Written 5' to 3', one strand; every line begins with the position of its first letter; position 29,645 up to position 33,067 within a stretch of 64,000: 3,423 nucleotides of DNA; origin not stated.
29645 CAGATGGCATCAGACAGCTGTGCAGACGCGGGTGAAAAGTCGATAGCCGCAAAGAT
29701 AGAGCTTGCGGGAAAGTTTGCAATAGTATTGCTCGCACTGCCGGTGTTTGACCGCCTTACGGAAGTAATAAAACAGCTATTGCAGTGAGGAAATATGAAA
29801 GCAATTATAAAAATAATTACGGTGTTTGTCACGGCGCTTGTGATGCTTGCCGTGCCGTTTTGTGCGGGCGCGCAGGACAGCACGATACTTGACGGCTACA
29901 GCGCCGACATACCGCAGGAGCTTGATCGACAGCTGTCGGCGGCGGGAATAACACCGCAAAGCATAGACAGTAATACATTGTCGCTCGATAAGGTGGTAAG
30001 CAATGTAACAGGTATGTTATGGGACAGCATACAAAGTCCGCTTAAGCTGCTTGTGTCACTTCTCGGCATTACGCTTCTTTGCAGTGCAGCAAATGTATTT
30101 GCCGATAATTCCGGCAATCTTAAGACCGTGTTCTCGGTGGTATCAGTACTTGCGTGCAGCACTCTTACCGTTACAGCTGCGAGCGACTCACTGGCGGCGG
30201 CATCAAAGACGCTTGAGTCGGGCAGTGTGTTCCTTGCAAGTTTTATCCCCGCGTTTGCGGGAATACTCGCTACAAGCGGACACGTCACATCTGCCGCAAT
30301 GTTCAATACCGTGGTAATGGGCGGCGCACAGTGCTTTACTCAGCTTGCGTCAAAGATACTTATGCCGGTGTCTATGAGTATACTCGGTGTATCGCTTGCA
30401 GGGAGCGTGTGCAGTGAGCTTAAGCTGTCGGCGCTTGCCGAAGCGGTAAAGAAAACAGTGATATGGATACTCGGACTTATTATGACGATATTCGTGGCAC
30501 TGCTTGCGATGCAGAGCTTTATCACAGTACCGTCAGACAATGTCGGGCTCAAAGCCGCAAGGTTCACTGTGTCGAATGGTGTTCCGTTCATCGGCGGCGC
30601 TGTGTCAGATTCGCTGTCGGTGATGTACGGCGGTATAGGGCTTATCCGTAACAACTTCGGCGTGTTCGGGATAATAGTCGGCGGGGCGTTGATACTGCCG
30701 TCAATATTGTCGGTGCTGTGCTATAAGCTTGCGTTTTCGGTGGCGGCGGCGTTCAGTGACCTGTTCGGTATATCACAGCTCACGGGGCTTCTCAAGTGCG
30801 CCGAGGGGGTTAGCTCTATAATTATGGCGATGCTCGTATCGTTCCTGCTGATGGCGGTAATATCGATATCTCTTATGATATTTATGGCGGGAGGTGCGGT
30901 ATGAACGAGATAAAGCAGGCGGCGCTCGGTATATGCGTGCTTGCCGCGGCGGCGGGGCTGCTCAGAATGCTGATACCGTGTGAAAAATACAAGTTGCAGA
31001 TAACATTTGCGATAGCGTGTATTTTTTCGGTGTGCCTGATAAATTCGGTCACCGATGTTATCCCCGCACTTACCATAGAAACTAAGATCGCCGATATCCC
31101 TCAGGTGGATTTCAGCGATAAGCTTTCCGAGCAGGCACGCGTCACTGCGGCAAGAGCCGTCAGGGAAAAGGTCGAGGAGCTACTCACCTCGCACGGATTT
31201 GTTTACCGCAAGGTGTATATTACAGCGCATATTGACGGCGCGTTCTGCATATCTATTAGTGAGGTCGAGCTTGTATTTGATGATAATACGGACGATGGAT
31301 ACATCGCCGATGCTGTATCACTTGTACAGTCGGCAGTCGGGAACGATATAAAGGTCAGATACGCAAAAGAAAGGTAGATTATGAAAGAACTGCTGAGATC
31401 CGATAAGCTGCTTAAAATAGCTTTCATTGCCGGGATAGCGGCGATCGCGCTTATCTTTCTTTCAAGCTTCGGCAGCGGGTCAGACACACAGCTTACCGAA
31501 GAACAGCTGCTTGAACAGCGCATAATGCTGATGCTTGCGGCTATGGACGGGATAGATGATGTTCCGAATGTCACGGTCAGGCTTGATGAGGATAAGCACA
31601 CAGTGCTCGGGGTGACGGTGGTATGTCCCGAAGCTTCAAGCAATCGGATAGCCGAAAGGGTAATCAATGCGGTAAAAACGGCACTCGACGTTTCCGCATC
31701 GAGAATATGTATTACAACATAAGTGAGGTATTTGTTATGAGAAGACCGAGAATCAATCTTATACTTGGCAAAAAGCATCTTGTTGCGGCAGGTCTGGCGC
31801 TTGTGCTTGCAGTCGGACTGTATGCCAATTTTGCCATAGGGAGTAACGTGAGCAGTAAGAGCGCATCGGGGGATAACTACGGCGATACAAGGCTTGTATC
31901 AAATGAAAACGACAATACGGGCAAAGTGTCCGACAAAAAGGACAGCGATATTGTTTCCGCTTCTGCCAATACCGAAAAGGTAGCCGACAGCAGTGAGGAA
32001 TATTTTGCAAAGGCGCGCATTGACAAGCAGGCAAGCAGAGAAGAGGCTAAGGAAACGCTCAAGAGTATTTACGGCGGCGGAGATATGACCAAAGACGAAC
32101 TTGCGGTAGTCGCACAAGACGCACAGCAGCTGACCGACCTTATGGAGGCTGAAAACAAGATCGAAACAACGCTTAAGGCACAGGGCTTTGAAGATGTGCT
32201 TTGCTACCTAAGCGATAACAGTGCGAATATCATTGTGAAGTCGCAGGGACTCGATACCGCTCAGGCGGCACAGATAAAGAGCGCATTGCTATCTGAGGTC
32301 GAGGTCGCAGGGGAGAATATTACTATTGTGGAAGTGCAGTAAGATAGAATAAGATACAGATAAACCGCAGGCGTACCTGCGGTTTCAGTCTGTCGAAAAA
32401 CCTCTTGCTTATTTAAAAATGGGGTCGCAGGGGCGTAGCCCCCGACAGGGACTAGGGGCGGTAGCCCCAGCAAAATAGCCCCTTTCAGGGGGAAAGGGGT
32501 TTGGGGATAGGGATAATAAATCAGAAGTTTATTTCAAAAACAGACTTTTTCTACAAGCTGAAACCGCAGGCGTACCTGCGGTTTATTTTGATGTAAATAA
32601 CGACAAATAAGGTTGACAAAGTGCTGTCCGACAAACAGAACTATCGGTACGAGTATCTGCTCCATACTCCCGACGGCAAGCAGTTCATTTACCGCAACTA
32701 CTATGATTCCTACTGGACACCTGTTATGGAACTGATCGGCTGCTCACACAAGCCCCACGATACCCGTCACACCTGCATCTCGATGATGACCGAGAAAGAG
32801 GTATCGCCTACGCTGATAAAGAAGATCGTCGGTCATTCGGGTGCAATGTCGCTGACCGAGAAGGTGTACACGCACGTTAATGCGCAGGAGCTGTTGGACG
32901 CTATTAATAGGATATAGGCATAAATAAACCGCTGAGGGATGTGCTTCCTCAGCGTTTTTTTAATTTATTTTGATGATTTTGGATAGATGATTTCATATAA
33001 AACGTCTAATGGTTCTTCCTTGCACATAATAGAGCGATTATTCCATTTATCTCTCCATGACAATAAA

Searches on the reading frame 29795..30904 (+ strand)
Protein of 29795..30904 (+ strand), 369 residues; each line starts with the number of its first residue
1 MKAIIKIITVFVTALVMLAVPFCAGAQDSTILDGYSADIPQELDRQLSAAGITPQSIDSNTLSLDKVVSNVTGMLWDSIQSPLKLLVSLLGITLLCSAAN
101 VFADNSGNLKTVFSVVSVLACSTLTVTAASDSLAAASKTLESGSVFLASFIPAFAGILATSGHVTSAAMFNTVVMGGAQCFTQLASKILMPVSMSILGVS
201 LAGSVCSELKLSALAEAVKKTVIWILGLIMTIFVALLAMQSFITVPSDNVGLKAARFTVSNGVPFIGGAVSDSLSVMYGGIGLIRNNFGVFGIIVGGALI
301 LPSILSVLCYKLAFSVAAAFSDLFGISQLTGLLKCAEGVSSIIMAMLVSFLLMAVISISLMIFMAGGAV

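Call 81: search_protein_families(library=pfam, proteins=[window:29795-30904:+], max_evalue=0.00001)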
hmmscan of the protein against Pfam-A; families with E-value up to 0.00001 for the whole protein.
window:29795-30904:+ (369 aa): 1 family
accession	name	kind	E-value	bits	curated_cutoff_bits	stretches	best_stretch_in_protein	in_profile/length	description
PF09546.15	Spore_III_AE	-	1.3e-42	146.7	27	1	59-364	14-320/321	Stage III sporulation protein AE (spore_III_AE)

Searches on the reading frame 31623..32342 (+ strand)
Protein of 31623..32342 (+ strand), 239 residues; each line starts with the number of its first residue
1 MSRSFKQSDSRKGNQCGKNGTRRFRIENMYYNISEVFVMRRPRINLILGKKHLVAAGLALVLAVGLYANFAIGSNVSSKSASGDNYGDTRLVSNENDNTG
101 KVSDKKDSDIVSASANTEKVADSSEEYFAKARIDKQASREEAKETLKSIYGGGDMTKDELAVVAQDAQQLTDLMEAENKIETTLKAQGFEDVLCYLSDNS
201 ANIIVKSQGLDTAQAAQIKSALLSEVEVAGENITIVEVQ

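Call 81: search_protein_families(library=pfam, proteins=[window:31623-32342:+], max_evalue=0.00001)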
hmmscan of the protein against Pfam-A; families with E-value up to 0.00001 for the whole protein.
window:31623-32342:+ (239 aa): 1 family
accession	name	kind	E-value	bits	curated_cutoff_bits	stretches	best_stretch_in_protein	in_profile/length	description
PF12685.13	SpoIIIAH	-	2.3e-35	122.7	30.6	1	50-235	1-191/191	SpoIIIAH-like protein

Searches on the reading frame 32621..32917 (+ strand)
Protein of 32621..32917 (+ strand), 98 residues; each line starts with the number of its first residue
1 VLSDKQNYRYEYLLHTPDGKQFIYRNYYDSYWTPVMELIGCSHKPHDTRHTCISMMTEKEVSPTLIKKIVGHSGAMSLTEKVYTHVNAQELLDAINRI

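Call 3: search_protein_families(library=pfam, proteins=[window:32621-32917:+], max_evalue=1)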
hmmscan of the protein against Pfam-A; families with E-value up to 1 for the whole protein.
window:32621-32917:+ (98 aa): 1 family
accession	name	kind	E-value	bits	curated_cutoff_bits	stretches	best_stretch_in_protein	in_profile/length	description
PF00589.27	Phage_integrase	-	4.6e-08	33.5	27.1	1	11-89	94-171/172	Phage integrase family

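Call 5: search_protein_families(library=ncbifam, proteins=[window:32621-32917:+], max_evalue=1)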
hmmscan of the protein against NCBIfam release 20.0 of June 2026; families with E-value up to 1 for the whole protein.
window:32621-32917:+ (98 aa): 8 families
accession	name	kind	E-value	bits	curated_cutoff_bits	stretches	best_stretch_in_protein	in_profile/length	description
NF003462.0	PRK05084.1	equivalog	6e-05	21.9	267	1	44-98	304-356/360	tyrosine recombinase XerS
NF040815.2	recomb_XerA_Arch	equivalog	8.1e-05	22.3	220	1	44-91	214-259/263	site-specific tyrosine recombinase/integron integrase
TIGR02224.1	recomb_XerC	equivalog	0.0001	21.8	335.15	1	43-93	236-284/295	tyrosine recombinase XerC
TIGR02225.1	recomb_XerD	equivalog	0.0019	17.6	329.6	1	43-96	231-284/290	site-specific tyrosine recombinase XerD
NF001399.0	PRK00283.1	subfamily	0.0081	15.4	279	1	44-94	243-291/300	tyrosine recombinase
NF041770.1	CFI_box_CTERM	domain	0.0092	15.8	40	1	7-29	21-42/69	CFI-box-CTERM domain-containing protein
NF047926.1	integrase_GmtZ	equivalog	0.04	11.9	600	1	41-78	426-465/784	gamma-mobile-trio integrase GmtZ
NF040693.1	recomb_GmtY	equivalog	0.052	12.8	340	1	44-92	392-438/441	gamma-mobile-trio recombinase GmtY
